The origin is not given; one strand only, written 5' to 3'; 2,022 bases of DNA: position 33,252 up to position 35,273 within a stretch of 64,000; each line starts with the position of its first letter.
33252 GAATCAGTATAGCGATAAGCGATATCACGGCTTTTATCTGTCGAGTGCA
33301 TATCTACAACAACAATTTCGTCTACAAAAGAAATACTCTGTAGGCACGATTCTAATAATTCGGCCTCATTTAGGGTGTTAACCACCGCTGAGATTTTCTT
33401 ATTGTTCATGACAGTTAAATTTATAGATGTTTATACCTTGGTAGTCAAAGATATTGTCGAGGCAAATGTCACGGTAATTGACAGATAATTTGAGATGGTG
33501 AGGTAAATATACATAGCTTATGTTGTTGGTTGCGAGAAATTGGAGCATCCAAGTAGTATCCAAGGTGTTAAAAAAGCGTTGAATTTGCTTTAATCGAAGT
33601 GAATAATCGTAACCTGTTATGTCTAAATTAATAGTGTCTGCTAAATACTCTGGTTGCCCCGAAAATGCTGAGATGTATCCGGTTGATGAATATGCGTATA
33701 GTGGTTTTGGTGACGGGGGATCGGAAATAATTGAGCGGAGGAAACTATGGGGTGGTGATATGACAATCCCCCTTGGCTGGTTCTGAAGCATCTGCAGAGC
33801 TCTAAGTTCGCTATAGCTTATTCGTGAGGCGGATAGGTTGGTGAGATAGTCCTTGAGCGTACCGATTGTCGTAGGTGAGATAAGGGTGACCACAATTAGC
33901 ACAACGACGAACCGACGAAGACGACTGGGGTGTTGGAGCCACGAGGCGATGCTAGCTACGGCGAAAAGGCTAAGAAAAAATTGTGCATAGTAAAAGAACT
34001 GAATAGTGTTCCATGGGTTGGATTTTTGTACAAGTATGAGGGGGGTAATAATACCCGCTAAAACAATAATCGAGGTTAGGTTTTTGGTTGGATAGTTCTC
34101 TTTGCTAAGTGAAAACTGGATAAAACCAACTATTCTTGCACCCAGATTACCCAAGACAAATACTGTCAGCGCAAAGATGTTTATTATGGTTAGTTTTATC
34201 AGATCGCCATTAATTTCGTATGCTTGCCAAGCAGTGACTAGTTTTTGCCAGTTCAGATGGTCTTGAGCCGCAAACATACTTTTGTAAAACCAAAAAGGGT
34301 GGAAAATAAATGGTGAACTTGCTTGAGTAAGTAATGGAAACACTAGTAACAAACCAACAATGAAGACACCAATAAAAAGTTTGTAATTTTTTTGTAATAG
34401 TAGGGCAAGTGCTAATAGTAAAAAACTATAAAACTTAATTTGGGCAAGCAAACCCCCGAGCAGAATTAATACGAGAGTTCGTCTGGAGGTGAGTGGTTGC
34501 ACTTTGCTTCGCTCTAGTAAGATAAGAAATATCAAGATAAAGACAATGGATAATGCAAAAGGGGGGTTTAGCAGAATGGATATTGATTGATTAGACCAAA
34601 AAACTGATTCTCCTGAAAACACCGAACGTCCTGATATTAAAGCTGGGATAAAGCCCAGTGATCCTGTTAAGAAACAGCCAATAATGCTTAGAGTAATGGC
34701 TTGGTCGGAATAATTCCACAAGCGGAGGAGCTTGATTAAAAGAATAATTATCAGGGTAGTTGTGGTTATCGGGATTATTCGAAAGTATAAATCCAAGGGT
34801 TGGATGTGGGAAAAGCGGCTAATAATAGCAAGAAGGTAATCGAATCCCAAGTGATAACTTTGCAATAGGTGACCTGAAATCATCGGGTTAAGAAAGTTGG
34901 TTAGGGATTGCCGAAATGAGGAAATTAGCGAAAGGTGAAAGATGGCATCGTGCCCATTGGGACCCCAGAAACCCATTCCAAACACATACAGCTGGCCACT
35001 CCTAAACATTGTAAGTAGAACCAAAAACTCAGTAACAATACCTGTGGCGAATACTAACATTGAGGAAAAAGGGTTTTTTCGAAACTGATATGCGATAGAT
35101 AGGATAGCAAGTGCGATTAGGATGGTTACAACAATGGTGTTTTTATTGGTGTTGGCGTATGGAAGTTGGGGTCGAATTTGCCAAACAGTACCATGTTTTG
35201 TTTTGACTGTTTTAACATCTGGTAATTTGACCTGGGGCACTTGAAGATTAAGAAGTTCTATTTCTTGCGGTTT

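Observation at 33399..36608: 1069-aa fusion of an unknown ~500 aa extracytoplasmic domain to a 'GHD' family membrane module shared with 16798..18798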

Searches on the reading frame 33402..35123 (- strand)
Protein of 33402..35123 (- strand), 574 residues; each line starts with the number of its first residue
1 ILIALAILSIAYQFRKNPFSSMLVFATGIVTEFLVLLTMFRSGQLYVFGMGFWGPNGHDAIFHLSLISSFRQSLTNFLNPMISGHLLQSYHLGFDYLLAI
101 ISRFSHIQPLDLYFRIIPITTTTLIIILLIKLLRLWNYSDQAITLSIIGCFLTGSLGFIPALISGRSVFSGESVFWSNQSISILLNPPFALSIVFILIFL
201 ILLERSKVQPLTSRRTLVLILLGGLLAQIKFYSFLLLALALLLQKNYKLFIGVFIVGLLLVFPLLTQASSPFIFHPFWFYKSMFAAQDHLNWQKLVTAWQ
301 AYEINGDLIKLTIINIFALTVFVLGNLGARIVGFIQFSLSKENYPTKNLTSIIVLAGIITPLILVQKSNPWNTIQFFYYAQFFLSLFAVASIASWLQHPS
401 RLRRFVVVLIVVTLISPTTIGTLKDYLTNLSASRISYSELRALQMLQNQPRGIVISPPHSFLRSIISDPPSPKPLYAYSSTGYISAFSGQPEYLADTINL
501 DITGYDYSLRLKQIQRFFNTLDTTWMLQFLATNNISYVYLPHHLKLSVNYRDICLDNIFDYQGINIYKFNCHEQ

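Call 14: search_solved_structures(query=A2, max_evalue=10)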
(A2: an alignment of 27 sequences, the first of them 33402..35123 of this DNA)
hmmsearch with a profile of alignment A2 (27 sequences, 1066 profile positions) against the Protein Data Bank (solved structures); distinct sequences matched with E-value up to 10: 4.
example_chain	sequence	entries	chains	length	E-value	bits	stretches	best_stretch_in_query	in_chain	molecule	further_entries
3lm3_A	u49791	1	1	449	4.2e-05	25.1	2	149-222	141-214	uncharacterized protein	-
6d35_A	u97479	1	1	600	0.23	12.7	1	597-651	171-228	Smoothened,Soluble cytochrome b562,Smoothened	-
6d32_A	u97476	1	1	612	0.24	12.6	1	597-651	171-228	Smoothened,Soluble cytochrome b562,Smoothened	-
4mh6_A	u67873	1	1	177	0.81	10.9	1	351-467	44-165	Putative type III secretion protein YscO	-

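Call 28: predict_structure(alignment_id=A2)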
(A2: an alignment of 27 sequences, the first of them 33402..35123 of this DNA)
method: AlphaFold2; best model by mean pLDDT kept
length: 574 residues; sequences in the alignment: 27
mean_pLDDT: 90.8   pTM: 0.91
mean pLDDT of the five models: 90.8, 89.1, 87.9, 87.8, 87.1
residues with pLDDT >= 90: 401; 70-90: 153; 50-70: 17; < 50: 3
segments of 3 or more residues with pLDDT < 50: none
pLDDT, mean of each block of 10 residues (from residue 1): 64 69 89 92 94 90 95 93 90 95 96 94 95 93 93 86 85 76 89 98 92 96 96 97 97 97 73 91 89 94 97 96 92 88 90 97 89 92 94 89 91 88 87 94 96 92 81 85 94 92 90 95 97 97 92 96 93 63
secondary structure, 60 per line:
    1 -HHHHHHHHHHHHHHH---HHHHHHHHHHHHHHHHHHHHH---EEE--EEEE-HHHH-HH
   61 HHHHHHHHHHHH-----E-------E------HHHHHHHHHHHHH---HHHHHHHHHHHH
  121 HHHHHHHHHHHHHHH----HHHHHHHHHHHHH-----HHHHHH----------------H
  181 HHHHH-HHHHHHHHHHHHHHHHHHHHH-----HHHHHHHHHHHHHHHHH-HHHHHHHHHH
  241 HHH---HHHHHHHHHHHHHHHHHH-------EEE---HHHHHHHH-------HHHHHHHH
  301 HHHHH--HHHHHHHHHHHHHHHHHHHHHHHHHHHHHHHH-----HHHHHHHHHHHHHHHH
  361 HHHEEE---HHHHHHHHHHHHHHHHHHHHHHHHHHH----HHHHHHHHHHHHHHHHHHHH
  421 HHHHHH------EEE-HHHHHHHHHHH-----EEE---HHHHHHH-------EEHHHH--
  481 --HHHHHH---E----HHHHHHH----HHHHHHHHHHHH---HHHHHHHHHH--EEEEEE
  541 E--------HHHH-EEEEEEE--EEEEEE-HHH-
elements in order: H2-16 H20-40 E44-46 E49-52 H54-57 H59-72 H93-105 H109-135 H140-152 H158-163 H180-185 H187-207 H213-229 H231-243 H247-264 E272-274 H278-285 H293-305 H308-339 H345-363 E364-366 H370-396 H401-426 E433-435 H437-447 E453-455 H459-465 H475-478 H483-488 H497-503 H508-519 H523-532 E535-541 H550-553 E555-561 E564-569
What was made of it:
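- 33846..35066 (-): GT-C transmembrane core (aa ~515-921, 11 TM helices). AF2 pLDDT 90.8 (call 28).
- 33402..33845 (-): C-terminal soluble α/β domain of the module (aa ~922-1069), predicted to be extracytoplasmic. Call 28.
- On GT-C fold glycosyltransferases: AF2 model with pLDDT 90.8 and 11 core TM helices (call 28).
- Closest known: GT-C. Different: It has 11 core TM helices in the model (call 28).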

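Call 32: fold_search(model_id=the predicted structure, library=pdb)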
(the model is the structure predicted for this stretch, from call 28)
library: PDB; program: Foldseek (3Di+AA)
matches with E <= 10: 399; with E <= 0.001: 17
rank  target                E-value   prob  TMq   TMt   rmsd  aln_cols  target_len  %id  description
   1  9n9j_I                4.7e-08  1.00  0.49  0.42  14.5       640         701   11  Structure of a GRP94 folding intermediate engaged with a CCDC134- and FKBP11-bound secretory translocon (released 2025-11-19)
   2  6s7t_A                1.5e-07  1.00  0.50  0.42  13.2       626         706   10  Cryo-EM structure of human oligosaccharyltransferase complex OST-B (released 2019-12-18)
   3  7e9s_A                2.0e-07  1.00  0.51  0.36  12.8       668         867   12  Archaeal oligosaccharyltransferase AglB from Archaeoglobus fulgidus in complex with an inhibitory peptide and a dolich (released 2021-09-08)
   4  7zlg_A                2.5e-07  1.00  0.44  0.39  15.2       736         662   11  Cryo-EM structure of C-mannosyltransferase CeDPY19, in complex with acceptor peptide and bound to CMT2-Fab and anti-Fa (released 2023-01-11)
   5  8age_A                3.1e-07  1.00  0.49  0.45  12.8       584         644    8  Structure of yeast oligosaccharylransferase complex with acceptor peptide bound (released 2022-12-07)
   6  3waj                  3.2e-07  1.00  0.50  0.38  13.3       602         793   13  Crystal structure of the Archaeoglobus fulgidus oligosaccharyltransferase (O29867_ARCFU) complex with Zn and sulfate (released 2013-10-30)
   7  7zlh_A                3.5e-07  1.00  0.45  0.41  15.6       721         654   11  Cryo-EM structure of C-mannosyltransferase CeDPY19, in apo state, bound to CMT2-Fab and anti-Fab nanobody (released 2023-01-11)
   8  7zli_A                6.0e-07  1.00  0.46  0.41  15.2       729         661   11  Cryo-EM structure of C-mannosyltransferase CeDPY19, in complex with Dol25-P-Man and bound to CMT2-Fab and anti-Fab nan (released 2023-01-11)
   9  6ezn_F                9.3e-07  1.00  0.51  0.46  13.1       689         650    8  Cryo-EM structure of the yeast oligosaccharyltransferase (OST) complex (released 2018-01-17)
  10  6s7o_A                1.1e-06  1.00  0.51  0.45  12.5       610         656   10  Cryo-EM structure of human oligosaccharyltransferase complex OST-A (released 2019-12-18)
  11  7oci_F                1.4e-06  1.00  0.50  0.46  12.5       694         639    8  Cryo-EM structure of yeast Ost6p containing oligosaccharyltransferase complex (released 2022-02-16)
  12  8b6l_I                1.6e-06  1.00  0.50  0.43  13.1       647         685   12  Subtomogram average of the human Sec61-TRAP-OSTA-translocon (released 2022-12-07)
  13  8agc_A                2.4e-06  1.00  0.50  0.43  12.2       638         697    9  Structure of yeast oligosaccharylransferase complex with lipid-linked oligosaccharide and non-acceptor peptide bound (released 2022-12-07)
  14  8agb_A                3.8e-06  1.00  0.49  0.45  13.1       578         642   10  Structure of yeast oligosaccharylransferase complex with lipid-linked oligosaccharide bound (released 2022-12-07)
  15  6gxc_A                2.1e-05  1.00  0.47  0.39  15.7       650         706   10  Bacterial oligosaccharyltransferase PglB in complex with an inhibitory peptide and a reactive lipid-linked oligosaccha (released 2018-11-14)
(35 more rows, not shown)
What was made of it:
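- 33846..35066 (-): Foldseek hits to STT3, AglB, PglB, DPY19, AftA and AftD, probability 1.0, TM-score about 0.5 (call 32).
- On GT-C fold glycosyltransferases: Foldseek probability ≥0.99 to 22 solved GT-C chains (call 32).
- Closest known: GT-C. Same: Foldseek probability 1.0 and TM-scores of 0.44-0.54 (call 32).
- Foldseek finds 22 GT-C chains with probability ≥0.99 and TM-scores around 0.5, including STT3, AglB, PglB, DPY19, AftA, AftD, AftB and PimE (call 32). The top structural matches are STT3, AglB and PglB (E from 5e-8 to 7e-5, call 32).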

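Call 49: search_protein_representatives(alignment_id=A3)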
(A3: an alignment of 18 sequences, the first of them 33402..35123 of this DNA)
Query: 18 sequences, 669 profile positions. Proteins with E-value up to 0.001 (for the whole library): 1838; up to 1e-10: 1406; up to 1e-30: 916. The best 150 are listed.
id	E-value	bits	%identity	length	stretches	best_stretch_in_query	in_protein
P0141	4.8e-292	986.8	-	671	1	2-668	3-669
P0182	1.5e-267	905.9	-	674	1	1-666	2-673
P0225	2.6e-243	825.8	-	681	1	3-666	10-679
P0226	1.1e-204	698.2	-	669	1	3-667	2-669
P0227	4.2e-203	692.9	-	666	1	9-666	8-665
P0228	3.1e-183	627.3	-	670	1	2-667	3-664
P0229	1.5e-172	591.9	-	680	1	3-666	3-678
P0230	1.5e-168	578.7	-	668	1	2-667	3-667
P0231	5.7e-166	570.2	-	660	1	8-666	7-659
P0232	1.1e-163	562.7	-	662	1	2-666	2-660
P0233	8.2e-156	536.6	-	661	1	7-667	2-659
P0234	3.9e-153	527.8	-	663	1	3-667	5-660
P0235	1.6e-148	512.6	-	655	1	7-667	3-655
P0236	1.7e-148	512.4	-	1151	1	8-666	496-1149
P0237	1.2e-147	509.7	-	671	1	4-666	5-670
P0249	6.7e-130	451.0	-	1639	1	14-667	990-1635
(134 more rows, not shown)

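Call 50: find_related_loci(query=A3, collection=genome_contigs, flank=3000)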
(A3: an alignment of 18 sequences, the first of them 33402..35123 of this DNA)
Query A3 (574 aa) in genome_contigs; peptide patterns used: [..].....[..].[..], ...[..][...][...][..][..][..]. (x = any residue, [..] = any of these).
123 stretches matched a pattern; 30 encode a relative of the query (tblastn E <= 1e-3); 29 distinct loci.
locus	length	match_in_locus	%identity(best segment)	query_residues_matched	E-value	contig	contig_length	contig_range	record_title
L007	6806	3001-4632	35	33-568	2e-86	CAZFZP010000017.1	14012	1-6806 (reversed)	MAG TPA_asm: uncultured Gammaproteobacteria bacterium isolate SRP050083_co3_227 genome assembly, contig: NODE_3524_lengt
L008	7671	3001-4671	32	37-568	5e-78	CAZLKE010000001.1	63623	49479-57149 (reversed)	MAG TPA_asm: uncultured Gammaproteobacteria bacterium isolate SRP050083_co1_414 genome assembly, contig: NODE_94_length_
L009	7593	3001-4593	34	40-568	7e-74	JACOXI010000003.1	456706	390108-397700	MAG: Candidatus Daviesbacteria bacterium isolate NC_groundwater_149_Ag_S-0.1um_39_14 S4_GD2017_2_S1_scaffold_3, whole ge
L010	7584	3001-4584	33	40-568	1e-73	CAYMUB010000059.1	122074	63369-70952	MAG TPA_asm: uncultured Gammaproteobacteria bacterium isolate binchicken_co203_488 genome assembly, contig: k141_370093,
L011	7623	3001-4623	33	40-567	4e-72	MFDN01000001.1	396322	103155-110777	MAG: Candidatus Daviesbacteria bacterium RIFCSPLOWO2_01_FULL_39_23 rifcsplowo2_01_scaffold_1, whole genome shotgun seque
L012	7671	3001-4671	32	20-568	5e-72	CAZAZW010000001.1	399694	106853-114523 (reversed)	MAG TPA_asm: uncultured Gammaproteobacteria bacterium isolate SRP090828_co2_161 genome assembly, contig: NODE_2_length_3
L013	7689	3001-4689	33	9-568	2e-71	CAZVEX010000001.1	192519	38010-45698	MAG TPA_asm: uncultured Gammaproteobacteria bacterium isolate binchicken_co38_210 genome assembly, contig: NODE_177_leng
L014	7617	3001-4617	31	41-568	4e-71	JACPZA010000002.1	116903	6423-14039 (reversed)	MAG: Candidatus Daviesbacteria bacterium isolate NC_groundwater_877_Pr1_S2p5_34_16 Montesol18_S2p5_coassembly_scaffold_1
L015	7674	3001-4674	33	16-570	1e-69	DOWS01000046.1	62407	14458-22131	MAG TPA_asm: Candidatus Daviesbacteria bacterium isolate UBA9644 contig_3810, whole genome shotgun sequence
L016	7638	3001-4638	33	40-568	3e-69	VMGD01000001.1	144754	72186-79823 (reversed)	MAG: Microgenomates group bacterium Gr01-1014_7 G01um10147_scaffold_25, whole genome shotgun sequence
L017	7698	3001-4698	32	20-568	2e-66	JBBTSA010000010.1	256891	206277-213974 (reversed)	MAG: Patescibacteria group bacterium isolate H51-bin048_1 H51_bin048_1_000000000010, whole genome shotgun sequence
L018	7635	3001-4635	31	39-568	3e-65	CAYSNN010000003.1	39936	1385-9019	MAG TPA_asm: uncultured Gammaproteobacteria bacterium isolate binchicken_co251_42 genome assembly, contig: NODE_1386_len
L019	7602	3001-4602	29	52-570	2e-63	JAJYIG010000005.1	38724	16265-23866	MAG: bacterium isolate DBS2-1.bin114 NODE_1746_length_38724_cov_3.900355, whole genome shotgun sequence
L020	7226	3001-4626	33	39-570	9e-71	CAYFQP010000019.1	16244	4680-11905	MAG TPA_asm: uncultured Gammaproteobacteria bacterium isolate ERP108616_co1_137 genome assembly, contig: k119_917716, wh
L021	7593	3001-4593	28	52-567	7e-61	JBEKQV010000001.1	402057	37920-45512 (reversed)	MAG: Candidatus Microgenomates bacterium isolate SPRUCE 496 SPRUCE_496_1, whole genome shotgun sequence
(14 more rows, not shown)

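Call 64: search_protein_families(library=pfam, alignment_id=A3, max_evalue=1)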
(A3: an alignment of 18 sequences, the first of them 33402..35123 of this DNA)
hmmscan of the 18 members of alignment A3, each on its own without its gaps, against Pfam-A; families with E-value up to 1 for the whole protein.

A. member 1, window:33402-35123:- (574 aa): 0 families

B. families by the number of members that match (of 18 scanned): 6 families
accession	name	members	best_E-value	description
PF20176.3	DUF6541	4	5.1e-06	Family of unknown function (DUF6541)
PF20604.3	DUF6798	2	0.015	Domain of unknown function (DUF6798)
PF22777.1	VKGC_lumenal_dom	2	0.071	Vitamin K-dependent gamma-carboxylase, lumenal domain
PF17093.10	PBP_N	1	0.099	Penicillin-binding protein N-terminus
PF20265.3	LARA_dom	1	0.25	ATPase, RavA, LARA domain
PF11803.13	UXS1_N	1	0.61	UDP-glucuronate decarboxylase N-terminal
